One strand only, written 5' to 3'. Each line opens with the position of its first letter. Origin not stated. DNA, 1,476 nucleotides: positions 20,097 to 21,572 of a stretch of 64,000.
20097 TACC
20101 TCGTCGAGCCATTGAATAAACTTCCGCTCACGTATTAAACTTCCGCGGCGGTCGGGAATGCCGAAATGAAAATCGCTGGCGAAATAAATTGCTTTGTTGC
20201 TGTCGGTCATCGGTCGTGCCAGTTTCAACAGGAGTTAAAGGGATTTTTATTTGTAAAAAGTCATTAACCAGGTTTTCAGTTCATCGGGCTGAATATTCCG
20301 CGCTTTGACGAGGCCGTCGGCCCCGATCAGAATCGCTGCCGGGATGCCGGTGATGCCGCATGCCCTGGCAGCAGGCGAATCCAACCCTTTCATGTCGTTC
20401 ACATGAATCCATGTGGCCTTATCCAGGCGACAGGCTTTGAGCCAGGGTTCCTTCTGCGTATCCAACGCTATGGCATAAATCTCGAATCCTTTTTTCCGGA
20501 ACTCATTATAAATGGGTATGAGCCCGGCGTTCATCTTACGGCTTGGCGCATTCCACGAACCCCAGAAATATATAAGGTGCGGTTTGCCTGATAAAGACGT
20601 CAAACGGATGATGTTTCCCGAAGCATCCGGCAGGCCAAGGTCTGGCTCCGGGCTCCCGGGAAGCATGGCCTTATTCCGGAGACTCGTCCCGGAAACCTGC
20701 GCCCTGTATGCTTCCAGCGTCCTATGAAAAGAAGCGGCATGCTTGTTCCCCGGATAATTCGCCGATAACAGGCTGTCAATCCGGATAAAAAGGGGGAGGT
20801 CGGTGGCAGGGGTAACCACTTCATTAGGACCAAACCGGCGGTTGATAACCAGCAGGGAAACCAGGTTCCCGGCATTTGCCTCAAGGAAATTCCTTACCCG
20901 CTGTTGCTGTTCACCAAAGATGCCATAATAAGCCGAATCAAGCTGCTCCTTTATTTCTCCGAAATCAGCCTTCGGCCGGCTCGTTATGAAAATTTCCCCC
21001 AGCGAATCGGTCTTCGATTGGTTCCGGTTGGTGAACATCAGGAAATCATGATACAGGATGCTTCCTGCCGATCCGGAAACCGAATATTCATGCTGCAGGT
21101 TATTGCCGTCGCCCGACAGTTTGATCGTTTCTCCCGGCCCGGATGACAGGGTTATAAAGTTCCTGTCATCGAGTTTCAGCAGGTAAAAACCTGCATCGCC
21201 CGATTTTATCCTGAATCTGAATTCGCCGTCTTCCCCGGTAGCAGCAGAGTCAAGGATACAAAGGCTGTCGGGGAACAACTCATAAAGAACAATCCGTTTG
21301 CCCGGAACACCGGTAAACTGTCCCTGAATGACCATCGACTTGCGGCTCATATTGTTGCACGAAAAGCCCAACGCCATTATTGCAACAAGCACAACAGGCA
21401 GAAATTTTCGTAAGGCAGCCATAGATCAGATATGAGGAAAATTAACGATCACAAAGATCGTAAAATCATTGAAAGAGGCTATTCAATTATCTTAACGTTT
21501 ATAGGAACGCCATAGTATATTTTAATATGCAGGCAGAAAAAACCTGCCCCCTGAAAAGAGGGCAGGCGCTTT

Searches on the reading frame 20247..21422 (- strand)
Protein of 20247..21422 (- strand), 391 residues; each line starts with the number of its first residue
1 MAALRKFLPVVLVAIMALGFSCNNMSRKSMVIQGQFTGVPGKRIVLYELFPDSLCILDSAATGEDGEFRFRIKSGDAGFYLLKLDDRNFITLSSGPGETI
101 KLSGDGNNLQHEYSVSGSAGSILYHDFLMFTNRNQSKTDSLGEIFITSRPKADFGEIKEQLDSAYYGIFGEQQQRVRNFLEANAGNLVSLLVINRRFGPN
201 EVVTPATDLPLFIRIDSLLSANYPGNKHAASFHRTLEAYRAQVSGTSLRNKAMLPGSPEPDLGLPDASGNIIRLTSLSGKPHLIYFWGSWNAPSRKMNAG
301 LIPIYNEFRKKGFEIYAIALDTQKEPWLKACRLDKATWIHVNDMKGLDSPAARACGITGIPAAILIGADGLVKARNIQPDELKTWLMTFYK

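Call 80: find_encoding_contigs(protein=window:20247-21422:-, flank=10000, max_places=8)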
Protein window:20247-21422:- (391 aa): 20 contigs read that carry it; 8 places shown.
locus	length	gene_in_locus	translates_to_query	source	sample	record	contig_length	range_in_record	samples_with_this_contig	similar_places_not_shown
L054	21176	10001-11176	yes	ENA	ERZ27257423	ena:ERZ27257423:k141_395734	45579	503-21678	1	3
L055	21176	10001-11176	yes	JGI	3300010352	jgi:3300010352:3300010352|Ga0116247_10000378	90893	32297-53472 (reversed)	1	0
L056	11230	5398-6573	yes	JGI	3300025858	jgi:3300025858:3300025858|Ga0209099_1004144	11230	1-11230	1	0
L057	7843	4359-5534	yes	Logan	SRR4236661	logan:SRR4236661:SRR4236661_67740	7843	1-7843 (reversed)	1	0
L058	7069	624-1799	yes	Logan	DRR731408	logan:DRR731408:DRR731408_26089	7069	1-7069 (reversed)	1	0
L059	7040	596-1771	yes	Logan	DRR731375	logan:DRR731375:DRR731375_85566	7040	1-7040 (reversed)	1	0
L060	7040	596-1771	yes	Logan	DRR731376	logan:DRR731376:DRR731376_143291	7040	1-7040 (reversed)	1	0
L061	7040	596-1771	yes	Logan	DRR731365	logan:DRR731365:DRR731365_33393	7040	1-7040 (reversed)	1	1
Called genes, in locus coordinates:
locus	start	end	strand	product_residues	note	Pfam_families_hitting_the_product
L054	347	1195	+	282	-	PF01582:TIR, PF13676:TIR_2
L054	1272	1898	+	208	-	-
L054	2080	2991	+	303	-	PF00929:RNase_T, PF00533:BRCT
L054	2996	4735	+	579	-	PF03572:Peptidase_S41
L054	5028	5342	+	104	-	PF08780:NTase_sub_bind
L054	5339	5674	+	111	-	PF01909:NTP_transf_2, PF18765:Polbeta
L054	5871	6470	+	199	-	-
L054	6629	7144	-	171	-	-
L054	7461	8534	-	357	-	-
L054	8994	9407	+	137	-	-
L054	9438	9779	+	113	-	-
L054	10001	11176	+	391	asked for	PF00578:AhpC-TSA, PF13905:Thioredoxin_8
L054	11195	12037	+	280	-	PF00149:Metallophos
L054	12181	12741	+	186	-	-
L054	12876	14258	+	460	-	PF01546:Peptidase_M20, PF07687:M20_dimer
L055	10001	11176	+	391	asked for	PF00578:AhpC-TSA, PF13905:Thioredoxin_8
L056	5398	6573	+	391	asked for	PF00578:AhpC-TSA, PF13905:Thioredoxin_8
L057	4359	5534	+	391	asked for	PF00578:AhpC-TSA, PF13905:Thioredoxin_8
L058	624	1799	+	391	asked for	PF00578:AhpC-TSA, PF13905:Thioredoxin_8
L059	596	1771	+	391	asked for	PF00578:AhpC-TSA, PF13905:Thioredoxin_8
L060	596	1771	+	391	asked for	PF00578:AhpC-TSA, PF13905:Thioredoxin_8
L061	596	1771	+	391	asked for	PF00578:AhpC-TSA, PF13905:Thioredoxin_8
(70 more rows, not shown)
